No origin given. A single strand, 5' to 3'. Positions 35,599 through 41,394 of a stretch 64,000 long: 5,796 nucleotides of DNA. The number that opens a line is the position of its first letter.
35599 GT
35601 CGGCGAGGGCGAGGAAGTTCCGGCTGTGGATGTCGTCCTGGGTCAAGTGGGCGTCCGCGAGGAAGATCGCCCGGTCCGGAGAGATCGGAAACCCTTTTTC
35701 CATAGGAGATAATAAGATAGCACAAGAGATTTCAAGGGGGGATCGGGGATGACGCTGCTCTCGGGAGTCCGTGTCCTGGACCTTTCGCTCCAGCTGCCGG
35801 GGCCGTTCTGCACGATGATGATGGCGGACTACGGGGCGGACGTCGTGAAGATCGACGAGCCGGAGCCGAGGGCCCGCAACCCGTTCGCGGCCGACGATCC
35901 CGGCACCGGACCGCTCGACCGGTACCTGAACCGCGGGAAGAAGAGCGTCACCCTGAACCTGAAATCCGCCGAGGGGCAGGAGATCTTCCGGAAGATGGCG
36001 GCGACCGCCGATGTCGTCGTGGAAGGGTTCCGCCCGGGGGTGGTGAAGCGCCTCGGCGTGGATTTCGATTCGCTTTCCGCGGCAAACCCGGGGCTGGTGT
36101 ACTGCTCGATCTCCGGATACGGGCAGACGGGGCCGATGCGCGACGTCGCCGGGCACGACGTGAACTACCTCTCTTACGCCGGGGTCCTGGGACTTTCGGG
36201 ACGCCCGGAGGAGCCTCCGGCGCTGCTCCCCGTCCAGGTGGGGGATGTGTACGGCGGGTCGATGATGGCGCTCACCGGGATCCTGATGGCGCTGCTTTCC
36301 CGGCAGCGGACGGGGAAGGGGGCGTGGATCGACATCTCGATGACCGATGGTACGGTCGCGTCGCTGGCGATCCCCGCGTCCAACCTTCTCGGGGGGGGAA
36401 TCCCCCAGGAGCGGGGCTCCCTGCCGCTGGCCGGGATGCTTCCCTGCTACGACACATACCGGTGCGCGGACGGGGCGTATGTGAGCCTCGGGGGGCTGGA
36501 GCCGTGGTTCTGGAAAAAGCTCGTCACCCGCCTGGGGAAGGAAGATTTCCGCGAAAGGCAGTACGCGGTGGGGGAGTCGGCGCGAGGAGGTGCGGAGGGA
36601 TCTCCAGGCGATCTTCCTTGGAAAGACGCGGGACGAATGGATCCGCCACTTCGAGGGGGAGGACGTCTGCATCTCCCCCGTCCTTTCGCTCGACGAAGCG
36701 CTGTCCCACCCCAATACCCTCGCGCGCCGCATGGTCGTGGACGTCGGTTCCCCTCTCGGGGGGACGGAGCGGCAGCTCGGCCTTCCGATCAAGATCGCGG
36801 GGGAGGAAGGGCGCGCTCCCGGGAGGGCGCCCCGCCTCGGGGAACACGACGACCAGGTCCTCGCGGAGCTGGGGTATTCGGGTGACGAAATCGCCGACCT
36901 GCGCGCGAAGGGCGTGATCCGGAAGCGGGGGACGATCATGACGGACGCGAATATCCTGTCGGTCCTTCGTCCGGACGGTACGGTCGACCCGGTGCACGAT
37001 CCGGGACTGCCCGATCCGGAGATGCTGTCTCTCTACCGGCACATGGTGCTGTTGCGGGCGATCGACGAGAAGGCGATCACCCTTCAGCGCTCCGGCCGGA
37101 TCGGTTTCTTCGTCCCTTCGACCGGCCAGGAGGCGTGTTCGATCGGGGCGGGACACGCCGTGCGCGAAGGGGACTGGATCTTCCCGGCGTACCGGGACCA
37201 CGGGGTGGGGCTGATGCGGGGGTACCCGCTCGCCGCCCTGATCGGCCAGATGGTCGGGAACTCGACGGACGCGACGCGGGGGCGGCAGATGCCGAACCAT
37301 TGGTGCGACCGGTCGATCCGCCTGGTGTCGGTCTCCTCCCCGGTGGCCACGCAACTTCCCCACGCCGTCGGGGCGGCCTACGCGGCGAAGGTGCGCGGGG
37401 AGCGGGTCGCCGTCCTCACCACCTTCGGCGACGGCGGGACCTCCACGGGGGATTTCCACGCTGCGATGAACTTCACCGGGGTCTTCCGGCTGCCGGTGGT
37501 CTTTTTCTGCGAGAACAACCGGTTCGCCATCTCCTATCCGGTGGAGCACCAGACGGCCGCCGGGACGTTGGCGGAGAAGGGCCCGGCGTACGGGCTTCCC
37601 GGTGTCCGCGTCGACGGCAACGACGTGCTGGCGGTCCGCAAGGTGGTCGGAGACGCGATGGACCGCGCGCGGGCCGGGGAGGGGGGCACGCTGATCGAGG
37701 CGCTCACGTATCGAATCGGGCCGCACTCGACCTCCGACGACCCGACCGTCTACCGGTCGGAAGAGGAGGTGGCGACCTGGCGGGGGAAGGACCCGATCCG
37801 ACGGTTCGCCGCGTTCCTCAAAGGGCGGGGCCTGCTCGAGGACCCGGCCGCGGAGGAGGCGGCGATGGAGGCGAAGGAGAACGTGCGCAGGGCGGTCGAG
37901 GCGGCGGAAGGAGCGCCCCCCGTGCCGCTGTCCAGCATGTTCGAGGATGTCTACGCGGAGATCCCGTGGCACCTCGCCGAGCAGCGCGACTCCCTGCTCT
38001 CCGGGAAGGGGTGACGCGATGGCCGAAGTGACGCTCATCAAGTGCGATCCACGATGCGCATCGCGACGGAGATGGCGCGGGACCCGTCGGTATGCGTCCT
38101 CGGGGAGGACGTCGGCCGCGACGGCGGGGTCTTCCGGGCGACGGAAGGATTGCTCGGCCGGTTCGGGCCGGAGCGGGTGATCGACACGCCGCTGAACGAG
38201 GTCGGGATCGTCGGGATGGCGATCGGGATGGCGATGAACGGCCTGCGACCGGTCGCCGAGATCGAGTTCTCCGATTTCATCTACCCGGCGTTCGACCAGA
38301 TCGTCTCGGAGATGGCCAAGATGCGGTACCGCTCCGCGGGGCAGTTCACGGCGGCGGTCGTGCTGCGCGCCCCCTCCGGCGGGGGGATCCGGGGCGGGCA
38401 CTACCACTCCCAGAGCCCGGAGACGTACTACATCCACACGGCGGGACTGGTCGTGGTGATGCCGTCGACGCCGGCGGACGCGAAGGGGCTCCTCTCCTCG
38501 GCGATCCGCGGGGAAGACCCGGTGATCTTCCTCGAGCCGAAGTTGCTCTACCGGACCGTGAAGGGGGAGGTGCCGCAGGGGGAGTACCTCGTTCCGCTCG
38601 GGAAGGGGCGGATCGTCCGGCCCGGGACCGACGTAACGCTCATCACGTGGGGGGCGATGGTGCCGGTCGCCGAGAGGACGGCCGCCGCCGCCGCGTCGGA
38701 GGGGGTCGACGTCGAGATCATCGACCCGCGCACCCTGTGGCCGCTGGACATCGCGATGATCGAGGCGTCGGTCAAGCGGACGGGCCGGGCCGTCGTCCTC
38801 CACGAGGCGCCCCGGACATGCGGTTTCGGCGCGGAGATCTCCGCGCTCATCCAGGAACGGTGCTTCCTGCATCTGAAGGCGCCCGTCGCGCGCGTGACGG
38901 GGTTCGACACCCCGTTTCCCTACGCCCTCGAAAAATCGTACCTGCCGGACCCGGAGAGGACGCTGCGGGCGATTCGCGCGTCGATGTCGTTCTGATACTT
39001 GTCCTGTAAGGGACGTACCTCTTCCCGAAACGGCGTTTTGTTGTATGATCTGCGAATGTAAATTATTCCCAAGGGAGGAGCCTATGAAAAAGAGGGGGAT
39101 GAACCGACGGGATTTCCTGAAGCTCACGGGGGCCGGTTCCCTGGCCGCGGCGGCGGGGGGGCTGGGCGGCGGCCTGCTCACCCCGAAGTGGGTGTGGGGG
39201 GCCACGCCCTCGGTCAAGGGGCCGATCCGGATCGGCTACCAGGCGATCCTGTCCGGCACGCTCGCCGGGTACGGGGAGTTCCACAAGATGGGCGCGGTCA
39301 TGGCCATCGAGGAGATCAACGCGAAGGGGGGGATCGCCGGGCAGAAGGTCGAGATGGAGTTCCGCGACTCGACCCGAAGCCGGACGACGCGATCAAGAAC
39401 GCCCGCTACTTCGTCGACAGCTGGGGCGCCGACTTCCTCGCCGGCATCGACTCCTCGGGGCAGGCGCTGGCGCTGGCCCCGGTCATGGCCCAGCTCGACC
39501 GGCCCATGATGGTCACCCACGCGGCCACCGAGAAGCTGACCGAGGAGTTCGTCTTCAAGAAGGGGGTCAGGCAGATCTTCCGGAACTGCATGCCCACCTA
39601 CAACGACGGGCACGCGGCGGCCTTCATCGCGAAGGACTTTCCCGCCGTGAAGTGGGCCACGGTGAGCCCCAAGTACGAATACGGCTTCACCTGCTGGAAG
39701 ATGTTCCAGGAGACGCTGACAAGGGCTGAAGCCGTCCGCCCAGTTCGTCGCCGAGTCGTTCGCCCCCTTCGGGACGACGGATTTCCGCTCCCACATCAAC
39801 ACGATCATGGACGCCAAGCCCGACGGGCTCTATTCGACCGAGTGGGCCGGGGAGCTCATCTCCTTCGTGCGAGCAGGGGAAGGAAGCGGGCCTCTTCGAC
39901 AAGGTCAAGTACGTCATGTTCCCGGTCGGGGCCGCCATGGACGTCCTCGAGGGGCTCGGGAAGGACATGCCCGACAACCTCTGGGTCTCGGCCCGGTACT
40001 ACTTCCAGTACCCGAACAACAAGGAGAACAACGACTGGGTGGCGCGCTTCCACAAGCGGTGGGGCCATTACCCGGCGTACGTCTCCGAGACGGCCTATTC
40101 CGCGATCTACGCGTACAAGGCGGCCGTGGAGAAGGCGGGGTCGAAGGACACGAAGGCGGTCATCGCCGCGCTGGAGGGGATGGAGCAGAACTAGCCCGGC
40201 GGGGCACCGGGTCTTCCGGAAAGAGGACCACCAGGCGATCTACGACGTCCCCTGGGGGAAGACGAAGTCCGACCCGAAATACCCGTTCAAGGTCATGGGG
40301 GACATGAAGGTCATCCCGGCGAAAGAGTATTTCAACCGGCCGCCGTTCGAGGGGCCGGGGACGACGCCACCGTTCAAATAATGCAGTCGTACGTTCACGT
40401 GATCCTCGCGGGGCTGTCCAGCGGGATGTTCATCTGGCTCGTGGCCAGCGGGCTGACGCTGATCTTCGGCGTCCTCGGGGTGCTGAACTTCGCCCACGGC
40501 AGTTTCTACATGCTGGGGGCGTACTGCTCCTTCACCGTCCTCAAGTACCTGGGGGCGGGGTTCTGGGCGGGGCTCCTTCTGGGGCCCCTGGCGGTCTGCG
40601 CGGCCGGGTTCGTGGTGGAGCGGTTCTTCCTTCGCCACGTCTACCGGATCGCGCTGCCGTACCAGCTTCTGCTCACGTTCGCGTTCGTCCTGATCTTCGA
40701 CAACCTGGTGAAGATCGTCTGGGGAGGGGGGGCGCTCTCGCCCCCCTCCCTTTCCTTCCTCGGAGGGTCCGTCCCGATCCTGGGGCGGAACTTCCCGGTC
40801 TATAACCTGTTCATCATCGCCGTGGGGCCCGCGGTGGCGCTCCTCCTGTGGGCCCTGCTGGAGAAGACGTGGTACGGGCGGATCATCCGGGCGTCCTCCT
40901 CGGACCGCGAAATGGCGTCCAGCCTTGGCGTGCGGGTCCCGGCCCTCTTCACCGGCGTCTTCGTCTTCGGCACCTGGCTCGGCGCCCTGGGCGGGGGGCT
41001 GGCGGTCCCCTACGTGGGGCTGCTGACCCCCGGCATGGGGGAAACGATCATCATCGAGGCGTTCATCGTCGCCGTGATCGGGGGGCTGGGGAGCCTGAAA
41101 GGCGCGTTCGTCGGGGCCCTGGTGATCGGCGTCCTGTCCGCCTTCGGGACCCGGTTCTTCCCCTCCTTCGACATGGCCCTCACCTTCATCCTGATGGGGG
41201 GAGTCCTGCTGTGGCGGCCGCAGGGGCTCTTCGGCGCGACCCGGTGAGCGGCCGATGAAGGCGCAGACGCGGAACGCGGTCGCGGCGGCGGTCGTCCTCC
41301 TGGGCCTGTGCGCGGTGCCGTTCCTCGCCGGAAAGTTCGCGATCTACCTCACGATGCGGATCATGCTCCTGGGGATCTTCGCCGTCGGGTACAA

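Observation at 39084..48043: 4-hydroxybutyryl-CoA dehydratase operon using an AMP-forming ligase and its own ABC importer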

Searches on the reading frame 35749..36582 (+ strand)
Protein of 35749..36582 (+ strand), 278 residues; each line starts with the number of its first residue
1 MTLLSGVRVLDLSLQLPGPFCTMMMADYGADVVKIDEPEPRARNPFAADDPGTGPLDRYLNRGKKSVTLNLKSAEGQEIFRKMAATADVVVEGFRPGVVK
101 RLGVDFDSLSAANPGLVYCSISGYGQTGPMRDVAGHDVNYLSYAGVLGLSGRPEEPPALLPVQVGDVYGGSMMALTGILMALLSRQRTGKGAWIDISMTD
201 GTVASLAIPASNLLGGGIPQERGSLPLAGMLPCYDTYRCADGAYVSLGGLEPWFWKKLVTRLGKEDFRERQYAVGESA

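Call 44: search_protein_families(library=ncbifam, proteins=[window:35749-36582:+], max_evalue=1e-10)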
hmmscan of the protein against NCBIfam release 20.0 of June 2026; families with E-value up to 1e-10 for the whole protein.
window:35749-36582:+ (278 aa): 6 families
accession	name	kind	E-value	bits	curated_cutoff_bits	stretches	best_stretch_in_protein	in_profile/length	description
NF052585.1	SucGlutTfsCaiB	equivalog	8.7e-49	166.1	750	1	4-266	8-275/394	succinate--glutarate CoA-transferase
NF041294.1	Scnl_mescCoAtase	equivalog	2e-47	162.2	700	1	1-269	1-275/381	succinyl-CoA:mesaconate CoA-transferase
NF008511.0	PRK11430.1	equivalog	1.8e-41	142.6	522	1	5-207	11-213/381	CoA:oxalate CoA-transferase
NF003809.0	PRK05398.1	subfamily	1.6e-39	135.7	442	1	3-203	4-205/416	formyl-CoA transferase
TIGR03253.1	oxalate_frc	equivalog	4e-36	124.6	504.2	1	3-203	3-204/416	formyl-CoA transferase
NF002914.1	PRK03525.1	equivalog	2.5e-27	95.8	413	1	4-243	10-242/400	L-carnitine CoA-transferase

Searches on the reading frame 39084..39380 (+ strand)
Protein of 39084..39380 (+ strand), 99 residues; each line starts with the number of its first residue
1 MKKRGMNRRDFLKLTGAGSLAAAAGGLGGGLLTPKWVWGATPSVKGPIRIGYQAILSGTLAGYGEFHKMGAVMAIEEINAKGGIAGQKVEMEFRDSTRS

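Call 6: search_protein_families(library=pfam, proteins=[window:39084-39380:+])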
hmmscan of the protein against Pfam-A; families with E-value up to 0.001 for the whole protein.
window:39084-39380:+ (99 aa): 3 families
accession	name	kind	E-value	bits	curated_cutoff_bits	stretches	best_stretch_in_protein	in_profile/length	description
PF13458.12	Peripla_BP_6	-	8.7e-09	35.9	31.7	1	47-96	1-50/343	Periplasmic binding protein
PF13433.12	Peripla_BP_5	-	1.9e-06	27.7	27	1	48-96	1-49/363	Periplasmic binding protein domain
PF10518.14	TAT_signal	-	6.5e-05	23.1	22.7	1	6-25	2-21/21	TAT (twin-arginine translocation) pathway signal sequence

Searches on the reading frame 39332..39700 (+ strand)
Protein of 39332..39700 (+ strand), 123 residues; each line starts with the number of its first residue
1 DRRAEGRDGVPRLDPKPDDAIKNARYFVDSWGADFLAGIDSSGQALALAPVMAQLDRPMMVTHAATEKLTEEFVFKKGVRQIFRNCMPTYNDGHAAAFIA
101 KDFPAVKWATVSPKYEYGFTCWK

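Call 6: search_protein_families(library=pfam, proteins=[window:39332-39700:+])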
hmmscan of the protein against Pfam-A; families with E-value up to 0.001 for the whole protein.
window:39332-39700:+ (123 aa): 1 family
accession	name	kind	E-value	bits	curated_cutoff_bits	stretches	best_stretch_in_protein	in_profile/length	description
PF13458.12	Peripla_BP_6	-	7e-07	29.7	31.7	1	16-118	53-148/343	Periplasmic binding protein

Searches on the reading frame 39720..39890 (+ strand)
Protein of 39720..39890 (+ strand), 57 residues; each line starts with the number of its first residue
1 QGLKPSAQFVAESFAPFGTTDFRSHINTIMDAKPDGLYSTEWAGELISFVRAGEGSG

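Call 6: search_protein_families(library=pfam, proteins=[window:39720-39890:+])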
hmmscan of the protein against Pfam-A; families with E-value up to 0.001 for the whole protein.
window:39720-39890:+ (57 aa): 1 family
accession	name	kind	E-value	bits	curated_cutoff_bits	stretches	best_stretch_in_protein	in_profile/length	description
PF13458.12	Peripla_BP_6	-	1.5e-06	28.6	31.7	1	7-56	164-213/343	Periplasmic binding protein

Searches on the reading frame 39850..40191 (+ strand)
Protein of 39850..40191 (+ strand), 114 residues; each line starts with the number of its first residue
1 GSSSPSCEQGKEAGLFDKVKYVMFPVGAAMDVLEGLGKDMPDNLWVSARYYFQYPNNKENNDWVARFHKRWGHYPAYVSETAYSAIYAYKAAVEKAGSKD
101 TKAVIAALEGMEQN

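Call 6: search_protein_families(library=pfam, proteins=[window:39850-40191:+])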
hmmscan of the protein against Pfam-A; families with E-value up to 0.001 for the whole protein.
window:39850-40191:+ (114 aa): 2 families
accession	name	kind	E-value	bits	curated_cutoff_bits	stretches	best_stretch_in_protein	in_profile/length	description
PF13458.12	Peripla_BP_6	-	3.1e-17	63.7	31.7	1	6-112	206-312/343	Periplasmic binding protein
PF13433.12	Peripla_BP_5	-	1.4e-07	31.4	27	1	46-112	242-310/363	Periplasmic binding protein domain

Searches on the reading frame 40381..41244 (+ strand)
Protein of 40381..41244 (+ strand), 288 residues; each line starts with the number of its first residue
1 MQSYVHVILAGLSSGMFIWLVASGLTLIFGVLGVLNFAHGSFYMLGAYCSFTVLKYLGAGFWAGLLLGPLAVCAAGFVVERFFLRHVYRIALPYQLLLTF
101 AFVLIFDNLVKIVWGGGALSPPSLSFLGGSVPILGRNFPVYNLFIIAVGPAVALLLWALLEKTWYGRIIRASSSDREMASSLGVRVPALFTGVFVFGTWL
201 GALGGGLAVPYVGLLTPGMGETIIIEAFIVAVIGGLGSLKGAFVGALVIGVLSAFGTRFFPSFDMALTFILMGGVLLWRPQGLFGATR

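Call 6: search_protein_families(library=pfam, proteins=[window:40381-41244:+])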
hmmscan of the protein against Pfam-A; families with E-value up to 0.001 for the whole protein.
window:40381-41244:+ (288 aa): 1 family
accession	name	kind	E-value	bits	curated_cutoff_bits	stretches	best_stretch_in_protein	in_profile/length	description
PF02653.21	BPD_transp_2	-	1.3e-36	126.6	26.8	1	8-273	2-266/269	Branched-chain amino acid transport system / permease component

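Call 13: search_protein_families(library=ncbifam, proteins=[window:40381-41244:+], max_evalue=0.00001)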
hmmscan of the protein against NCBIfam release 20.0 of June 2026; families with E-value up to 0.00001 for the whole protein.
window:40381-41244:+ (288 aa): 6 families
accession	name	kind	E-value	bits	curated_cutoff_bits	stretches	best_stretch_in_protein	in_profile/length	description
TIGR03409.1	urea_trans_UrtB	equivalog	9.8e-47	160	250.3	1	7-285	3-287/291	urea ABC transporter permease subunit UrtB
TIGR03622.1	urea_t_UrtB_arc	equivalog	1.8e-29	102.9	374.25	1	9-270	5-262/284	urea ABC transporter, permease protein UrtB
NF008011.0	PRK10740.1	equivalog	2.7e-24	86.4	379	1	5-286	9-302/308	high-affinity branched-chain amino acid ABC transporter permease LivH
TIGR03408.1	urea_trans_UrtC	equivalog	2.8e-13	50.3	296.2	1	98-285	123-312/313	urea ABC transporter permease subunit UrtC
NF008450.0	PRK11301.1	subfamily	1.2e-11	44.7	366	1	143-288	264-410/418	high-affinity branched-chain amino acid ABC transporter permease LivM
NF007014.0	PRK09478.1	equivalog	8.7e-08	31.8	386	1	138-269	181-305/336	galactose/methyl galactoside ABC transporter permease MglC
